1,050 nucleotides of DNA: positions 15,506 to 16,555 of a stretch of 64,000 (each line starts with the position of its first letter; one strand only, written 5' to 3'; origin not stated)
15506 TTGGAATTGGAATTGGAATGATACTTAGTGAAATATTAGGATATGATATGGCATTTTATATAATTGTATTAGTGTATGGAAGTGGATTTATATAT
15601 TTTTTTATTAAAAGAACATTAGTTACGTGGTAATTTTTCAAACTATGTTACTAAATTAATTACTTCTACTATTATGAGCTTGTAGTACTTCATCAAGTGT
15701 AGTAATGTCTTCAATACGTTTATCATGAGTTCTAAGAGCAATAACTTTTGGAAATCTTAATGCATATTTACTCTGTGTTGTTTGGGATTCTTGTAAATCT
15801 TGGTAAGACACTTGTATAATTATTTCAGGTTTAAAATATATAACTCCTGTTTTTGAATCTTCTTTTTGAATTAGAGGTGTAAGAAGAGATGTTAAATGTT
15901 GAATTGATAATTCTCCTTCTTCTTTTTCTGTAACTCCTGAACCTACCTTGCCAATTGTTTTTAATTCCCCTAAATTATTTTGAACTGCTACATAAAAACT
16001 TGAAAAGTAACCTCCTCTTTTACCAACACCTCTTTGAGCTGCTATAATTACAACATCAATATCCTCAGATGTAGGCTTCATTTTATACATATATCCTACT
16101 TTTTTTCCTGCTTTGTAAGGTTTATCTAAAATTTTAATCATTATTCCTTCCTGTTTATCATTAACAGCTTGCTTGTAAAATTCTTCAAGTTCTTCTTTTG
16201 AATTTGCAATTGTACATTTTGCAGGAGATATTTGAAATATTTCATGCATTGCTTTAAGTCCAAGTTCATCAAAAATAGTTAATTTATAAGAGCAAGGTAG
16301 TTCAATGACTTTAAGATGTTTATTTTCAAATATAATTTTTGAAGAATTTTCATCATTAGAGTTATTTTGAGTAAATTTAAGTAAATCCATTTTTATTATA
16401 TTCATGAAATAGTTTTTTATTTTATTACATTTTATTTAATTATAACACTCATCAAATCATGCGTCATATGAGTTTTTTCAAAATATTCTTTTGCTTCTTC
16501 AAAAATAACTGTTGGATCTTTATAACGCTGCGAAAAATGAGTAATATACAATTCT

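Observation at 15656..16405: The ATP-dependent DNA ligase is divided between two genes 16 kb apart (C-terminal piece here)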

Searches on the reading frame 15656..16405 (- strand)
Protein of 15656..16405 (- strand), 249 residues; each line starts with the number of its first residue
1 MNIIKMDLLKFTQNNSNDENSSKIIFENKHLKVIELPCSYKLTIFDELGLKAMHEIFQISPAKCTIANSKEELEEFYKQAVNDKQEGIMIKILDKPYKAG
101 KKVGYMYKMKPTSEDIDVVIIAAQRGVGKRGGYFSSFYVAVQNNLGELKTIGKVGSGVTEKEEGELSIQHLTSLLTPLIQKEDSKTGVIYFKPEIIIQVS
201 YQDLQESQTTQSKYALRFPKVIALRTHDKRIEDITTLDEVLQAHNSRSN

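Call 3: search_protein_families(library=pfam, proteins=[window:15656-16405:-], max_evalue=0.1)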
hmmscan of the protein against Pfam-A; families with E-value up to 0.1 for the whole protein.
window:15656-16405:- (249 aa): 2 families
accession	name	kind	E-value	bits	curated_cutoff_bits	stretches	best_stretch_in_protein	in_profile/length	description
PF04679.21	DNA_ligase_A_C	-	6.7e-13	49.3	27.5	1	130-226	1-92/94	ATP dependent DNA ligase C terminal region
PF01068.26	DNA_ligase_A_M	-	8.8e-09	35.8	26.2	1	59-110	153-204/204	ATP dependent DNA ligase domain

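Call 4: search_protein_families(library=ncbifam, proteins=[window:15656-16405:-], max_evalue=0.1)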
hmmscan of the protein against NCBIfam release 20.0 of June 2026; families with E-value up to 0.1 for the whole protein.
window:15656-16405:- (249 aa): 11 families
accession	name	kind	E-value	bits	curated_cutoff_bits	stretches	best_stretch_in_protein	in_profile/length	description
TIGR00574.1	dnl1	superfamily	8.2e-36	123.8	217.8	1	54-241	320-523/527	ATP-dependent DNA ligase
NF041331.1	LigA_Halo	equivalog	1.9e-32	112.5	830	1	62-240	378-547/552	ATP-dependent DNA ligase LigA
NF006701.0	PRK09247.1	equivalog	3.4e-25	89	543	1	51-242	349-533/540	ATP-dependent DNA ligase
TIGR04120.1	DNA_lig_bact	equivalog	7.4e-25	87.9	400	1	47-239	336-521/526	cisplatin damage response ATP-dependent DNA ligase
NF002868.0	PRK03180.1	equivalog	1.3e-24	86.8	641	1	64-245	334-507/509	ATP-dependent DNA ligase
TIGR02779.1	NHEJ_ligase_lig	equivalog_domain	8.7e-16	58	227.75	1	64-225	139-292/302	non-homologous end-joining DNA ligase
NF007210.0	PRK09632.1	equivalog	4.8e-15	54.9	989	1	69-209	617-759/781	ATP-dependent DNA ligase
TIGR02776.1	NHEJ_ligase_prk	equivalog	6.1e-11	41.9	373.2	1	69-235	136-293/587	DNA ligase D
NF004628.0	PRK05972.1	subfamily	2e-09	36.1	895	1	71-208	389-526/870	ATP-dependent DNA ligase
NF006592.0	PRK09125.1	equivalog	7.3e-09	35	200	1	58-162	150-247/283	DNA ligase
NF006078.0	PRK08224.1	equivalog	1.6e-05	24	296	1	54-175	148-258/350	ATP-dependent DNA ligase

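Call 5: find_homologous_proteins(query=window:15656-16405:-)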
Query window:15656-16405:- (249 aa): 22 proteins with E <= 0.001 among 421 candidates.
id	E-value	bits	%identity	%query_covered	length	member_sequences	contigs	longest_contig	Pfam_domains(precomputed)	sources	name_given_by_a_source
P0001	3.4e-157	539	100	100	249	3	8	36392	PF01068.27,PF04679.22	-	-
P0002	9.6e-118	410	78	96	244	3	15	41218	PF01068.27,PF04679.22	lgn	-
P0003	2.1e-117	408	79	96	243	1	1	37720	PF01068.27,PF04679.22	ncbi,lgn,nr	ncbi:MAG: hypothetical protein LAT82_04095 [Nanoarchaeota archaeon]|nr:hypothetical protein [Nanoarc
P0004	3.0e-102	359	70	97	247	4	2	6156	PF01068.27,PF04679.22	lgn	-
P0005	1.4e-98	347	68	96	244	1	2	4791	PF01068.27,PF04679.22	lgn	-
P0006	4.1e-97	342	68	96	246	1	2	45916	PF01068.27,PF04679.22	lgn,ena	-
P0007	1.2e-96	341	65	96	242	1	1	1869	PF01068.27,PF04679.22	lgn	-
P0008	2.8e-96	339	66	96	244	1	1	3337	PF01068.27,PF04679.22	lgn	-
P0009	8.3e-96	338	66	95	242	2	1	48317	PF01068.27,PF04679.22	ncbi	-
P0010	9.7e-96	338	66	95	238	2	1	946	PF01068.27,PF04679.22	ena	-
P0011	6.4e-95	335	66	95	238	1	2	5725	PF01068.27,PF04679.22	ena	-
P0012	1.3e-94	334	67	96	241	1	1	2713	PF01068.27,PF04679.22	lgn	-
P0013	2.1e-92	327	64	96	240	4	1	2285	PF01068.27,PF04679.22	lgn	-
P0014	1.8e-90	320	62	97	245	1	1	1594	PF01068.27,PF04679.22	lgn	-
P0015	2.6e-84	300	62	96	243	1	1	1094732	PF01068.27,PF04679.22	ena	-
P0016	1.7e-43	167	40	94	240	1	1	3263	PF01068.27,PF04679.22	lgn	-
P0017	5.4e-39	152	45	70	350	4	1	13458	PF01068.27,PF04679.22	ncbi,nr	ncbi:ATP-dependent DNA ligase, partial [Candidatus Woesearchaeota archaeon]|nr:ATP-dependent DNA lig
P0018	2.8e-38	150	44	84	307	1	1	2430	PF01068.27,PF04679.22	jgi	jgi:DNA ligase-1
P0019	2.3e-35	140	42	76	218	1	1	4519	PF01068.27,PF04679.22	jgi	jgi:DNA ligase-1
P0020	7.2e-32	129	41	69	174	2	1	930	PF01068.27,PF04679.22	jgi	jgi:DNA ligase-1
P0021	6.4e-31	126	41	72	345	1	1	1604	PF09414.16,PF01068.27,PF04679.22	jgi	-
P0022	1.1e-29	122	44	64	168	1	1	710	PF01068.27,PF04679.22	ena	-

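Call 6: search_solved_structures(query=window:15656-16405:-, show_alignments=2)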
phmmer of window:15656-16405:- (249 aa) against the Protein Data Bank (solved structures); distinct sequences matched with E-value up to 0.001: 31.
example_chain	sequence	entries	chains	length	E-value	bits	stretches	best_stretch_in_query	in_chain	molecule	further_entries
2cfm_A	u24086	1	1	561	7.2e-33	117.2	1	58-245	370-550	THERMOSTABLE DNA LIGASE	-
3rr5_A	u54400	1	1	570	6.3e-32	114.1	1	54-245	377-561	DNA ligase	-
4eq5_A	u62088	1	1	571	7.1e-32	113.9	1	59-242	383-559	DNA ligase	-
9dfa_A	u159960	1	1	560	1.5e-31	112.9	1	54-245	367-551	DNA ligase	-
9df9_A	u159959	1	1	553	1.1e-30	110.1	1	54-244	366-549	DNA ligase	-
3gde_A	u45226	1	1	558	7.8e-28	100.7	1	51-241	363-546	DNA ligase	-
2hiv_A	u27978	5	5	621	2e-13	53.6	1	66-247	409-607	Thermostable DNA ligase | DNA ligase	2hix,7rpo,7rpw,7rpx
3w1b_A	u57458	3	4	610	3.3e-11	46.4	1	63-245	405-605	DNA ligase 4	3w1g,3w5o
6bkf_A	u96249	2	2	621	3.4e-11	46.3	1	63-245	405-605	DNA ligase 4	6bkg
7lsy_X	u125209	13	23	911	6.6e-11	45.4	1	63-245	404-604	DNA ligase 4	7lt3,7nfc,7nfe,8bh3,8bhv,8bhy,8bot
9cq3_F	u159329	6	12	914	6.6e-11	45.4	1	63-245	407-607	DNA ligase 4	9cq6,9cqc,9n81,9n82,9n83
9nys_A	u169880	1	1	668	1.9e-10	43.9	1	70-241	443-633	DNA ligase 1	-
9bs3_A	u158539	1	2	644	2.2e-10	43.7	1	70-241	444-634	DNA ligase 1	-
6p09_A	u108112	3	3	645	2.2e-10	43.7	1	70-241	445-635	DNA ligase 1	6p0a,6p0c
9bs4_A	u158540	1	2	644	2.2e-10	43.6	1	70-241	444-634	DNA ligase 1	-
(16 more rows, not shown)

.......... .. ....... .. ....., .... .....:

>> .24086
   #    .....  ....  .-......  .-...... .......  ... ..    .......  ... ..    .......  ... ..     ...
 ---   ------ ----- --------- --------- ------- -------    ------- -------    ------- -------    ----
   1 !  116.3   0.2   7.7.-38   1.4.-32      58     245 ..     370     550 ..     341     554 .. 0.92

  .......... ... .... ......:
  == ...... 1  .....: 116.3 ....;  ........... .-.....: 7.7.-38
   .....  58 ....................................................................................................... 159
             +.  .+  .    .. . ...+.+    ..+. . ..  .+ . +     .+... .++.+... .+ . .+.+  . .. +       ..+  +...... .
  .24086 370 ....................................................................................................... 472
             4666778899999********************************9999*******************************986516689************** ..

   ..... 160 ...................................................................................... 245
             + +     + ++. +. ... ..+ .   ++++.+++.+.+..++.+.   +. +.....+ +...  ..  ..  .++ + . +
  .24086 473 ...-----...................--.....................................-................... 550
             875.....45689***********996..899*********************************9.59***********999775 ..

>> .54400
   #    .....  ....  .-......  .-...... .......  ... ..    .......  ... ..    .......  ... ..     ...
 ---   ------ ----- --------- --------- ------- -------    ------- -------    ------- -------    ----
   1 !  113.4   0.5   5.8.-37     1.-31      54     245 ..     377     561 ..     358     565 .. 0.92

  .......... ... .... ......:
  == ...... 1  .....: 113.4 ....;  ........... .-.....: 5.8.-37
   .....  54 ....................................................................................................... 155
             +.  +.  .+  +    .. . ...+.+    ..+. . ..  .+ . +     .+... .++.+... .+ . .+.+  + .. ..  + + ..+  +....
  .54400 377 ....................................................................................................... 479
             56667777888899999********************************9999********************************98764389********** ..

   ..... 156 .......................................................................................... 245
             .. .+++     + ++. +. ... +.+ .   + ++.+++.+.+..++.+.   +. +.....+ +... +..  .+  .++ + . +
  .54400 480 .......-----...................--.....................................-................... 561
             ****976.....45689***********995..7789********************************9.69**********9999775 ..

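Call 13: find_encoding_contigs(protein=P0015, flank=6000, max_places=3)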
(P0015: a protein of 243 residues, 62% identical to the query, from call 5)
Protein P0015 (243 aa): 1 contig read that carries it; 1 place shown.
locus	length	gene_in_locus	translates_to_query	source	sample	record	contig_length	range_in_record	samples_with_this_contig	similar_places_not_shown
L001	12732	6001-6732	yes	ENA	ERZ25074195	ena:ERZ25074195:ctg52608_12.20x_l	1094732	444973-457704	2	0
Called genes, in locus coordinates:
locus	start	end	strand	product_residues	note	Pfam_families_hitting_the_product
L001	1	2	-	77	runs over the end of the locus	PF00125:Histone, PF00808:CBFD_NFYB_HMF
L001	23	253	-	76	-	PF00125:Histone (weak)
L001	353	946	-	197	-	-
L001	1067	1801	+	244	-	PF02463:SMC_N (weak), PF13476:AAA_23 (faint), PF00005:ABC_tran, PF13304:AAA_21 (faint)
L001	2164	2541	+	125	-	PF01592:NifU_N (faint)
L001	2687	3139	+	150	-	-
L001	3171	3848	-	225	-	-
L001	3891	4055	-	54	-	-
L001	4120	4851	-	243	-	-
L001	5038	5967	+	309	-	PF23023:Anti-Pycsar_Apyc1, PF00753:Lactamase_B, PF12706:Lactamase_B_2 (faint)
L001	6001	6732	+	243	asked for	PF01068:DNA_ligase_A_M, PF04679:DNA_ligase_A_C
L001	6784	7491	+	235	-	-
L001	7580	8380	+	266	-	PF03372:Exo_endo_phos, PF14529:Exo_endo_phos_2 (weak)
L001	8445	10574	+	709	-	PF03176:MMPL, PF02460:Patched (weak), PF12349:Sterol-sensing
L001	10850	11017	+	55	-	PF01907:Ribosomal_L37e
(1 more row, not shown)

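Call 23: find_encoding_contigs(protein=P0003, flank=10000, max_places=2)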
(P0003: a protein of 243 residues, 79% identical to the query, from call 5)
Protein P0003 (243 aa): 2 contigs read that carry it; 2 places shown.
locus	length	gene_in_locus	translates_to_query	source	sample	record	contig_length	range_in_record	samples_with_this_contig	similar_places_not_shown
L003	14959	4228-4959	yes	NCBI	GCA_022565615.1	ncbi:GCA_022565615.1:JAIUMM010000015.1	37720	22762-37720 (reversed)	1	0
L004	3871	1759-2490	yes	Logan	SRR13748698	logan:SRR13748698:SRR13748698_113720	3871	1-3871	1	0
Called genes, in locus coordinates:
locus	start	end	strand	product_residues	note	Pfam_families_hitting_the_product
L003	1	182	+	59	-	?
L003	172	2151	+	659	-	PF00270:DEAD (faint), PF04851:ResIII, PF17757:UvrB_inter, PF27431:UvrB_3rd, PF00271:Helicase_C, PF12344:UvrB, PF02151:UVR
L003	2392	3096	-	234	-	-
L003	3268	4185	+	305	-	PF23023:Anti-Pycsar_Apyc1, PF00753:Lactamase_B, PF12706:Lactamase_B_2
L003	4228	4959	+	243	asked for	PF01068:DNA_ligase_A_M, PF04679:DNA_ligase_A_C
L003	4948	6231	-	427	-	PF07690:MFS_1, PF05977:MFS_3 (faint)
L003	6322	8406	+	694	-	PF05362:Lon_C (weak)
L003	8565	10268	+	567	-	PF10592:AIPR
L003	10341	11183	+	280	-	PF02086:MethyltransfD12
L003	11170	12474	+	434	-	PF22515:DUF6996, PF22518:DUF6997, PF23871:DUF7226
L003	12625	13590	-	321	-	PF17125:Methyltr_RsmF_N, PF01189:Methyltr_RsmB-F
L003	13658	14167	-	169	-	-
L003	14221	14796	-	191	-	-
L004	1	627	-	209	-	?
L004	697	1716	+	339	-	PF23023:Anti-Pycsar_Apyc1, PF00753:Lactamase_B, PF12706:Lactamase_B_2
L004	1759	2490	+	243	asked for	PF01068:DNA_ligase_A_M, PF04679:DNA_ligase_A_C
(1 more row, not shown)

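Call 26: find_encoding_contigs(protein=P0016, flank=10000, max_places=2)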
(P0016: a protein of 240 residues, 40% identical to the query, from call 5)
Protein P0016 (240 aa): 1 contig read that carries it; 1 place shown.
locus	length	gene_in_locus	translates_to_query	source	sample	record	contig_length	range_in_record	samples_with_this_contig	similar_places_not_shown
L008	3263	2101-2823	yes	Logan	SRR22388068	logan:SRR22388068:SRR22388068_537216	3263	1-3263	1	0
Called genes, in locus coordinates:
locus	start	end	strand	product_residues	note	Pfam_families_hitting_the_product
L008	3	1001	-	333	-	?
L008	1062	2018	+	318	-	PF12840:HTH_20, PF13412:HTH_24 (faint), PF05124:S_layer_C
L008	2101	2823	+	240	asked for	PF01068:DNA_ligase_A_M, PF04679:DNA_ligase_A_C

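Call 30: search_protein_representatives(alignment_id=A1)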
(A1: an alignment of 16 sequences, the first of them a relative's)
Query: 16 sequences, 241 profile positions. Proteins with E-value up to 0.001 (for the whole library): 5218; up to 1e-10: 1598; up to 1e-30: 109. The best 150 are listed.
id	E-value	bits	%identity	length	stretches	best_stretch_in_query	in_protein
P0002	3.9e-125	432.4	-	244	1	1-240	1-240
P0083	2.4e-76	272.7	-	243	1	1-238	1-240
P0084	1.2e-69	250.7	-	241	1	1-236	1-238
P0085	7.9e-60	218.5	-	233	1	1-237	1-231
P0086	1.8e-58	214.1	-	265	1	50-238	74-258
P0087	4.8e-58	212.7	-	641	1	53-237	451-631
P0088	2.3e-56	207.2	-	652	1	48-237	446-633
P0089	6.7e-54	199.1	-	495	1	53-234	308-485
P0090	6.2e-53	196.0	-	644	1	42-235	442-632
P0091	1.2e-52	195.1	-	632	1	55-236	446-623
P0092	2.0e-52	194.3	-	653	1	50-236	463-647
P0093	2.5e-52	194.0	-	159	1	77-236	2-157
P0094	3.3e-52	193.6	-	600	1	51-238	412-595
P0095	4.8e-52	193.1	-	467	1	54-237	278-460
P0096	1.4e-50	188.3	-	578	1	50-238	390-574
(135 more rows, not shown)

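Call 36: find_related_loci(query=A1, collection=genome_contigs, flank=10000)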
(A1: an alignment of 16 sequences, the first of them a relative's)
Query A1 (249 aa) in genome_contigs; peptide patterns used: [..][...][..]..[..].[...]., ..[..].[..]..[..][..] (x = any residue, [..] = any of these).
486 stretches matched a pattern; 58 encode a relative of the query (tblastn E <= 1e-3); 58 distinct loci.
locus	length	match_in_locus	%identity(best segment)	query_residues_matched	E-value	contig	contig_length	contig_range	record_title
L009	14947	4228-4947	79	6-245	2e-126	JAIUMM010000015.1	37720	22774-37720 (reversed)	MAG: Nanoarchaeota archaeon isolate PBR18_bin24 bin24.contig0014, whole genome shotgun sequence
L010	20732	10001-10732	66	4-245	1e-106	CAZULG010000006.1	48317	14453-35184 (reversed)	MAG TPA_asm: uncultured Methanosarcinales archaeon isolate SRP252850_co1_174 genome assembly, contig: NODE_1035_length_4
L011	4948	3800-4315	48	67-240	2e-48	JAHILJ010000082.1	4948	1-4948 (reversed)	MAG: Nanoarchaeota archaeon isolate KR13_N2.mb.17 KR13_N2.mb.17_k141_384295, whole genome shotgun sequence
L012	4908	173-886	39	6-240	3e-47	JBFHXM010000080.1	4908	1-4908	MAG: Candidatus Woesearchaeota archaeon isolate Mix_sand09.2021.07.Z.57 k141_545054_length_4908_cov_8.0000, whole genome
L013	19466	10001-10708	39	6-240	1e-46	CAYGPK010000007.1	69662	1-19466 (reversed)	MAG TPA_asm: uncultured Methanosarcinales archaeon isolate ERP117304_co1_69 genome assembly, contig: NODE_484_length_696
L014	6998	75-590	45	67-240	1e-46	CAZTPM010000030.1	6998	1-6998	MAG TPA_asm: Candidatus Woesearchaeota archaeon isolate SRP178699_co2_49 genome assembly, contig: NODE_12370_length_6998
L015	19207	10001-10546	45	57-240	2e-46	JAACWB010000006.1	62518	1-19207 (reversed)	MAG: archaeon isolate CG_2015-01t_29_47 CG_2015-01t_curated_scaffold_160, whole genome shotgun sequence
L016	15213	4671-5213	45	57-242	2e-46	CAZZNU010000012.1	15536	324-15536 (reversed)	MAG TPA_asm: Candidatus Woesearchaeota archaeon isolate binchicken_co157_843 genome assembly, contig: NODE_8962_length_1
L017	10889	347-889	44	57-240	5e-46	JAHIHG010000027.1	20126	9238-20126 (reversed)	MAG: Nanoarchaeota archaeon isolate KR11_N3.mb.40 KR11_N3.mb.40_k141_43327, whole genome shotgun sequence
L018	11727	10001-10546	44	57-240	8e-46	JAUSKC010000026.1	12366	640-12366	MAG: Nanoarchaeota archaeon isolate E14_metabat.bin.35 E14_k141_1153166, whole genome shotgun sequence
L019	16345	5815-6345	46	66-245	8e-46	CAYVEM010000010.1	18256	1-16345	MAG TPA_asm: Candidatus Woesearchaeota archaeon isolate SRP092902_co1_24 genome assembly, contig: NODE_4438_length_18256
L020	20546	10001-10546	42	57-240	4e-46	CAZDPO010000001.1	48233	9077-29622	MAG TPA_asm: Candidatus Woesearchaeota archaeon isolate SRP178699_co1_618 genome assembly, contig: NODE_639_length_48233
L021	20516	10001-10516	48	66-240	8e-46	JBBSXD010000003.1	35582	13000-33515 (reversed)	MAG: Nanoarchaeota archaeon isolate H51-bin082_1 H51_bin082_1_000000000003, whole genome shotgun sequence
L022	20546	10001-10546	44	57-240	9e-46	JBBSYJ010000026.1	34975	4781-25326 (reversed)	MAG: Nanoarchaeota archaeon isolate H32-bin101_1 H32_bin101_1_000000000026, whole genome shotgun sequence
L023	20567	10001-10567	43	57-247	2e-45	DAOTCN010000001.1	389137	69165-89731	MAG TPA_asm: Candidatus Paceibacterota bacterium isolate AMR_MDS_3180 NODE_13_length_389137_cov_9.135789, whole genome s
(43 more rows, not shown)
